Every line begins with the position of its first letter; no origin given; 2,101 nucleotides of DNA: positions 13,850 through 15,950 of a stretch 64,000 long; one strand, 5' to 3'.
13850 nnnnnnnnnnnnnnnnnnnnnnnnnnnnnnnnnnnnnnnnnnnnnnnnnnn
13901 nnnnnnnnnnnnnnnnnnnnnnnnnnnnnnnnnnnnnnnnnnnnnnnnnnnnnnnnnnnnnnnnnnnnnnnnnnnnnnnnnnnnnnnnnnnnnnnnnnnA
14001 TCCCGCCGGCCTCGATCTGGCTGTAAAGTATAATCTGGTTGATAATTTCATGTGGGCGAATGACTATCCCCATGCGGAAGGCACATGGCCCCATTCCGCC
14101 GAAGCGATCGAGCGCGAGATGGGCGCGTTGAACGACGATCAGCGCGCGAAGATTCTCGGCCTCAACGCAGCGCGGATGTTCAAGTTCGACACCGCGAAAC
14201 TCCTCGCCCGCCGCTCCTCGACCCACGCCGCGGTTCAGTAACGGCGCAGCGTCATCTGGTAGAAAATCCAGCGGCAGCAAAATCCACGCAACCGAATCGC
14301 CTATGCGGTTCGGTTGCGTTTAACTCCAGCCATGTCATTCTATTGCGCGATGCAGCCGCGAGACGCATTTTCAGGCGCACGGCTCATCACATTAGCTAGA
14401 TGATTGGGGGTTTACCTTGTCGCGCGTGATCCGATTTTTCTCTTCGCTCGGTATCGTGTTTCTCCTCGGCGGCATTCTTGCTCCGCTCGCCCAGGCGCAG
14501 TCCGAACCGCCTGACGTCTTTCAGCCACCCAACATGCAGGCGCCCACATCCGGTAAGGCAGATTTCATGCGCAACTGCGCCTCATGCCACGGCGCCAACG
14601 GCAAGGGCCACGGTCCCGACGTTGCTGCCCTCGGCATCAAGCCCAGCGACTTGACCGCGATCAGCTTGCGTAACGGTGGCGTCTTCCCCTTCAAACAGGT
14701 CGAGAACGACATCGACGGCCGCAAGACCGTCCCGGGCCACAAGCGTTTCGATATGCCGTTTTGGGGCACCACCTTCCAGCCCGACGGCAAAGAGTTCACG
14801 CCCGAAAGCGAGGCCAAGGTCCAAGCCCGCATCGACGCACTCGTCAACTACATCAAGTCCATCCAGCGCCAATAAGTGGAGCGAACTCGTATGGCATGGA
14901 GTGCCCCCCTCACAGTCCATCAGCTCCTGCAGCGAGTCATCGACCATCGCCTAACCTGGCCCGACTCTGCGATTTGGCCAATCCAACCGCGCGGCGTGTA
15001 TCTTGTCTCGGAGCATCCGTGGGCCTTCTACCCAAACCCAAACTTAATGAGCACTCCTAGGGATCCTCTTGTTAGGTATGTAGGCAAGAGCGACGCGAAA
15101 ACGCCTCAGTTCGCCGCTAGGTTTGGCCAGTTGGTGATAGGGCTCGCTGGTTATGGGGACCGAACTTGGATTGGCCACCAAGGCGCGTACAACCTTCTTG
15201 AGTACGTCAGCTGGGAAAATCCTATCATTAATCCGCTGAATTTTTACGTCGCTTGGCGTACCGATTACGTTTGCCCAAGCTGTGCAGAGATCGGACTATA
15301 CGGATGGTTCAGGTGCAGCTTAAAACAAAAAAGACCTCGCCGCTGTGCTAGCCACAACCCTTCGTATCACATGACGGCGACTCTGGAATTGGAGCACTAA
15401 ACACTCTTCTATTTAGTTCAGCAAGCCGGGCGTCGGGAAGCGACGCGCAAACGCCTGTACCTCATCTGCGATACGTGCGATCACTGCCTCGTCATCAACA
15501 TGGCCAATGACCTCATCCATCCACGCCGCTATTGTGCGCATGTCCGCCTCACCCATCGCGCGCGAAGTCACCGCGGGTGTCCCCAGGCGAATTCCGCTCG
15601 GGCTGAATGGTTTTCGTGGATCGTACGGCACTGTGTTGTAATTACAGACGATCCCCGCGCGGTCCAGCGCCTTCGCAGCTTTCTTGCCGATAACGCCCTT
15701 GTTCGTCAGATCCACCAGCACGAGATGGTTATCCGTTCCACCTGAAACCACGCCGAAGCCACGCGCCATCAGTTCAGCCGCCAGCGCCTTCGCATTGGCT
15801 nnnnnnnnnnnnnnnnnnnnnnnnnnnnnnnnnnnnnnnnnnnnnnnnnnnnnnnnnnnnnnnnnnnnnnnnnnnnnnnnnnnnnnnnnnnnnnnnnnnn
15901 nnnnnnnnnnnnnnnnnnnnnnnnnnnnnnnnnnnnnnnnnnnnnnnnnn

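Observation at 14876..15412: Low-GC orphan ORF wedged between cytochrome c and glyA with GIY-YIG-like and Cys-cluster features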

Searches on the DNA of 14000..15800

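Call 103: search_rna_families(source=window, start=14000, end=15800, threshold=evalue, max_evalue=1)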
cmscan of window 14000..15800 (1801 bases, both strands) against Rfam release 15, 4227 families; matches with E-value up to 1: 0.
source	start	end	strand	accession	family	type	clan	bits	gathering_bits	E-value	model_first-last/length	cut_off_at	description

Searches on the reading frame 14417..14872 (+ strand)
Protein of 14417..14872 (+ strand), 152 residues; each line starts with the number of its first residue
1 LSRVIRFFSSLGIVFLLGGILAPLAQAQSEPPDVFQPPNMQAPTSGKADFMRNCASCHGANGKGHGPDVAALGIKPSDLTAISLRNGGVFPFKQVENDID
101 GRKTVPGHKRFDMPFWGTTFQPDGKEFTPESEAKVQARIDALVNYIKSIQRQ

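Call 4: search_protein_families(library=pfam, proteins=[window:14417-14872:+], max_evalue=1)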
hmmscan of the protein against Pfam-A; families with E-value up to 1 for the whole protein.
window:14417-14872:+ (152 aa): 2 families
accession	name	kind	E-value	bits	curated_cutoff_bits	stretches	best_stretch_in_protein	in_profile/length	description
PF00034.26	Cytochrom_C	-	1.1e-08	36.7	21.3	1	46-149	4-89/90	Cytochrome c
PF13442.11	Cytochrome_CBB3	-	6.6e-06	26.8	27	1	42-86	2-43/68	Cytochrome C oxidase, cbb3-type, subunit III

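Call 26: find_related_loci(query=window:14417-14872:+, collection=genome_contigs, flank=4000)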
Query window:14417-14872:+ (152 aa) in genome_contigs; peptide patterns used: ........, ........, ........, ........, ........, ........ (x = any residue, [..] = any of these).
136 stretches matched a pattern; 27 encode a relative of the query (tblastn E <= 1e-3); 27 distinct loci.
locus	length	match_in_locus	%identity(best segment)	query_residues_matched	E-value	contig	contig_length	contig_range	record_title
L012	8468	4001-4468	53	1-152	7e-55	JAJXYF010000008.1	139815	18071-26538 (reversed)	MAG: Deltaproteobacteria bacterium isolate BP6.bin67 NODE_152_length_139815_cov_4.595363, whole genome shotgun sequence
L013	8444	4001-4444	56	7-152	3e-53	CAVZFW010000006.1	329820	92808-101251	MAG: uncultured delta proteobacterium isolate MFD05513.bin.2.80 genome assembly, contig: contig_28646, whole genome shot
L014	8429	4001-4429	57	10-151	7e-53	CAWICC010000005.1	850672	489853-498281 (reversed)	MAG: uncultured delta proteobacterium isolate MFD09495.bin.2.82 genome assembly, contig: contig_274, whole genome shotgu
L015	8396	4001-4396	59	19-152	5e-53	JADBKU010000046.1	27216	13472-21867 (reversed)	MAG: bacterium isolate Bu91 bin.91_contig46, whole genome shotgun sequence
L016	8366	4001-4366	64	32-152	2e-52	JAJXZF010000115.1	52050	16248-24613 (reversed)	MAG: Deltaproteobacteria bacterium isolate BP7.bin41 NODE_780_length_52050_cov_3.856923, whole genome shotgun sequence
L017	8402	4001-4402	57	19-152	4e-52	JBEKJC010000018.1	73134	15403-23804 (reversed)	MAG: Candidatus Binataceae bacterium isolate SPRUCE 314 SPRUCE_314_18, whole genome shotgun sequence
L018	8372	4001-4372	62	30-152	1e-51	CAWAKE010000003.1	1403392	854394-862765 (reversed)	MAG: uncultured delta proteobacterium isolate MFD02416.bin.1.126 genome assembly, contig: contig_52086, whole genome sho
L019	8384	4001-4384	60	25-152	9e-52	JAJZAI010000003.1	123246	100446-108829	MAG: Deltaproteobacteria bacterium isolate FK5.bin90 NODE_114_length_123246_cov_2.247086, whole genome shotgun sequence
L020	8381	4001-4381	62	27-152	5e-51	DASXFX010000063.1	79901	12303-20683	MAG TPA_asm: Candidatus Binataceae bacterium isolate SMAG_U5149 k141_2927938, whole genome shotgun sequence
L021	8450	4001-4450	54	8-151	2e-50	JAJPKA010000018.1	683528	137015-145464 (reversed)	MAG: Proteobacteria bacterium isolate Centralia_MAG_59 k107_7666855, whole genome shotgun sequence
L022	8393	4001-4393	61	21-152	4e-50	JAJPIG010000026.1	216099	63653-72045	MAG: Proteobacteria bacterium isolate Centralia_MAG_294 k107_2522982, whole genome shotgun sequence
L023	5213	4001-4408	54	13-150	7e-50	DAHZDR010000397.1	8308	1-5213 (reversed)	MAG TPA_asm: Deltaproteobacteria bacterium isolate clean4766 k141_695845, whole genome shotgun sequence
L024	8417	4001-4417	60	10-150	6e-50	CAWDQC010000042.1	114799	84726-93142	MAG: uncultured proteobacterium isolate MFD01633.bin.2.42 genome assembly, contig: contig_59275, whole genome shotgun se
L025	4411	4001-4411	55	4-140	1e-49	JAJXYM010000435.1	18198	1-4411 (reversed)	MAG: Deltaproteobacteria bacterium isolate BP6.bin86 NODE_4499_length_18198_cov_1.660782, whole genome shotgun sequence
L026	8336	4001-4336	66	42-152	3e-49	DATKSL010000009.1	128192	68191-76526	MAG TPA_asm: Candidatus Binataceae bacterium isolate SMAG_U14053 k141_636913, whole genome shotgun sequence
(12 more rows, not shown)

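Call 51: find_related_loci(query=window:14417-14872:+, collection=metagenome_contigs, flank=3500)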
Query window:14417-14872:+ (152 aa) in metagenome_contigs; peptide patterns used: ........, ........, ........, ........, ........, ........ (x = any residue, [..] = any of these).
294 stretches matched a pattern; 73 encode a relative of the query (tblastn E <= 1e-3); 73 distinct loci.
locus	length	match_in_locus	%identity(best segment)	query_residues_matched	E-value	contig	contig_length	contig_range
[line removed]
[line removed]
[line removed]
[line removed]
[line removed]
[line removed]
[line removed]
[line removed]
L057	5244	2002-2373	62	27-149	7e-54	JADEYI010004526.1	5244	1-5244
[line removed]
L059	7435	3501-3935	55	9-152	2e-52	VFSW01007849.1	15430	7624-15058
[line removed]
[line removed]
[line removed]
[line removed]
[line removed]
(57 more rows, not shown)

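Call 58: search_protein_families(library=pfam, proteins=[L050:265-750:-, L105:467-1324:+], max_evalue=1)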
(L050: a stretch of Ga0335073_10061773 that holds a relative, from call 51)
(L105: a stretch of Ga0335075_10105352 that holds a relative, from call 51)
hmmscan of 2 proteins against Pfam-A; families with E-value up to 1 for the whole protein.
L050:265-750:- (162 aa): 0 families

L105:467-1324:+ (286 aa): 2 families
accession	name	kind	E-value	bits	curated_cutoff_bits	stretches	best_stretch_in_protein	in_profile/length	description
PF13578.12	Methyltransf_24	-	1.5e-07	32.7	26.3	1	103-180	27-105/105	Methyltransferase domain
PF19828.4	DUF6309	-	0.3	10.9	25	1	117-153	113-148/187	Family of unknown function (DUF6309)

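Call 66: search_solved_structures(query=L050:265-750:-, max_evalue=10)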
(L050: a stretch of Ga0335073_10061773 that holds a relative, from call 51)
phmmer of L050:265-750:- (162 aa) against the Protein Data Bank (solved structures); distinct sequences matched with E-value up to 10: 4.
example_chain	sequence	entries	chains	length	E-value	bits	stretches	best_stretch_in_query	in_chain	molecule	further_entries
1ycz_A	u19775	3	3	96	0.54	13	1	45-75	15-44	UvrABC system protein C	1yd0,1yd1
1yd5_A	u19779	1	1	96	0.6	12.9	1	45-75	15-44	UvrABC system protein C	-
1yd4_A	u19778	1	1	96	0.75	12.5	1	45-75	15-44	UvrABC system protein C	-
1yd3_A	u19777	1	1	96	1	12.1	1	45-74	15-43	UvrABC system protein C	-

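Call 67: search_protein_families(library=ncbifam, proteins=[L050:265-750:-], max_evalue=1)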
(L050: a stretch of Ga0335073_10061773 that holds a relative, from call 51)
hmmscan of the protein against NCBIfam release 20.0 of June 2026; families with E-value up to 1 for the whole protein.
L050:265-750:- (162 aa): 4 families
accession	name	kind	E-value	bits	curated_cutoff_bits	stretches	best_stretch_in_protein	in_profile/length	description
NF005906.0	PRK07883.1-4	equivalog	0.00047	18.6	495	1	41-75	211-245/563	DEDD exonuclease domain-containing protein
TIGR00194.1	uvrC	equivalog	0.006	15.3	285.45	1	43-74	9-40/574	excinuclease ABC subunit UvrC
NF011261.0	PRK14667.1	equivalog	0.081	11.4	818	1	44-77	15-47/567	excinuclease ABC subunit C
NF001824.0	PRK00558.1-5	equivalog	0.18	10.1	451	1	36-75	8-47/652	excinuclease ABC subunit UvrC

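Call 96: find_homologous_proteins(query=L050:265-750:-, max_evalue=0.001)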
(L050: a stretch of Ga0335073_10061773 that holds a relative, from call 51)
Query L050:265-750:- (162 aa): 61 proteins with E <= 0.001 among 70 candidates.
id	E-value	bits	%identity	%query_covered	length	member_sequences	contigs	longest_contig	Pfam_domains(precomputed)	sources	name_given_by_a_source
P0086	2.8e-106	370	100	100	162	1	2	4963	-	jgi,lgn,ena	-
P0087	2.6e-78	279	77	93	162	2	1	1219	-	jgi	jgi:hypothetical protein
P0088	8.6e-75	268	74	97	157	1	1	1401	-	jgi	jgi:hypothetical protein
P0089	1.2e-73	264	73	99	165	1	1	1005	-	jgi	jgi:hypothetical protein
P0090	5.4e-72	259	71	97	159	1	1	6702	-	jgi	jgi:hypothetical protein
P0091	6.5e-69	249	71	92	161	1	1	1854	-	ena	-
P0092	7.9e-69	249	68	97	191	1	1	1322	-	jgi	jgi:hypothetical protein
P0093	2.2e-68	247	69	97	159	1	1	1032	-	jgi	jgi:hypothetical protein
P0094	1.2e-67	245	70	95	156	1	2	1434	-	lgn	-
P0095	4.0e-66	240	68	95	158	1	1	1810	-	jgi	jgi:hypothetical protein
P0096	4.4e-64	233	67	94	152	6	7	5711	-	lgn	-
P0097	2.5e-63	231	68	92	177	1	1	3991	-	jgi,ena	jgi:hypothetical protein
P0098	4.7e-63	230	67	93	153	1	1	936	-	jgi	jgi:hypothetical protein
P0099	6.2e-61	223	68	91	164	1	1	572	-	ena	-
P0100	7.6e-48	180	66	74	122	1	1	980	-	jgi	jgi:hypothetical protein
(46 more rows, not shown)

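Call 100: search_solved_structures(query=A6, max_evalue=1, show_alignments=2)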
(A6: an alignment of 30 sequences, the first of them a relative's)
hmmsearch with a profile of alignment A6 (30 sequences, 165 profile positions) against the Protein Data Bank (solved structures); distinct sequences matched with E-value up to 1: 7.
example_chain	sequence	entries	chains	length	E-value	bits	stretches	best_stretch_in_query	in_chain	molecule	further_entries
2rb6_A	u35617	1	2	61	0.027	17.4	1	40-79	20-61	Uncharacterized protein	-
1ycz_A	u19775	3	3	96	0.072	16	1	40-75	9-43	UvrABC system protein C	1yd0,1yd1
1yd3_A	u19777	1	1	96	0.1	15.5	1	40-75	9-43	UvrABC system protein C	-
1yd5_A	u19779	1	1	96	0.12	15.3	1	40-75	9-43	UvrABC system protein C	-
1yd4_A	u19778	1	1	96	0.13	15.2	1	40-75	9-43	UvrABC system protein C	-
1yd2_A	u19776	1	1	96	0.34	13.8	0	45-75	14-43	UvrABC system protein C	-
1yd6_A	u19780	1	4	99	0.47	13.4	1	42-75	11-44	UvrC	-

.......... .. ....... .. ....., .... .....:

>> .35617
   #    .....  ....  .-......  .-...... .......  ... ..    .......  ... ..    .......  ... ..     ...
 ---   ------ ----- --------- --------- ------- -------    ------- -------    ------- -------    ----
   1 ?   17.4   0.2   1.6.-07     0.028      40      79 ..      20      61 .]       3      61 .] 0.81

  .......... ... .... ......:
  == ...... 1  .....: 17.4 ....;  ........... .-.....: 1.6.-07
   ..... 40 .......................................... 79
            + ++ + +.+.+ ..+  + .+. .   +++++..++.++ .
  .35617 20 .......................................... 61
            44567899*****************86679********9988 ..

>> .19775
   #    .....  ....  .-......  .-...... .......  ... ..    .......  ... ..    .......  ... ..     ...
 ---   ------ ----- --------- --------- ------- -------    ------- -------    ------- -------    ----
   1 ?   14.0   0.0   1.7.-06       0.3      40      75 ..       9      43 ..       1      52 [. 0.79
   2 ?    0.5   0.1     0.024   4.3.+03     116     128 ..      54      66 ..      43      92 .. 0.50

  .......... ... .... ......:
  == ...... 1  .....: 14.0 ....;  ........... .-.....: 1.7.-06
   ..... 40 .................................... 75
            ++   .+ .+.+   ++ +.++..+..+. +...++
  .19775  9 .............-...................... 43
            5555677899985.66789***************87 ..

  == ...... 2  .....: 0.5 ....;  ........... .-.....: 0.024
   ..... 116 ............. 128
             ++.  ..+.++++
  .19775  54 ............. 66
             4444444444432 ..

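Call 101: search_protein_families(library=pfam, alignment_id=A6, max_evalue=1)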
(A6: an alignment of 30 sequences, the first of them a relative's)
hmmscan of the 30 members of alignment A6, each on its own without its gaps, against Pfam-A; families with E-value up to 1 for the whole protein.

A. member 1, P0086 (162 aa): 0 families

B. families by the number of members that match (of 30 scanned): 5 families
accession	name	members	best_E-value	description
PF01541.30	GIY-YIG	13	0.0014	GIY-YIG catalytic domain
PF10544.15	T5orf172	10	0.0068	T5orf172 domain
PF20815.3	GIY_YIG_2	2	0.15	GIY-YIG catalytic domain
PF22554.1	Chap-C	1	0.049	TY-Chap C-terminal domain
PF11179.13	DUF2967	1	0.64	Protein of unknown function (DUF2967)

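Call 112: search_protein_families(library=padloc, proteins=[P0086], max_evalue=0.001)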
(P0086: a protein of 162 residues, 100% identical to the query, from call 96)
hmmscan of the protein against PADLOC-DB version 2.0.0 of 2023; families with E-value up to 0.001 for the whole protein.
P0086 (162 aa): 3 families
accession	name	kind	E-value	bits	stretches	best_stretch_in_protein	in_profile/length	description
PDLC04925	PDC-S14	-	2.9e-05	21.2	1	44-87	61-109/301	-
PDLC04923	PDC-S14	-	0.00037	17.7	1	44-87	69-118/320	-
PDLC04922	PDC-S14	-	0.00039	17.8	1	44-89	48-92/305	-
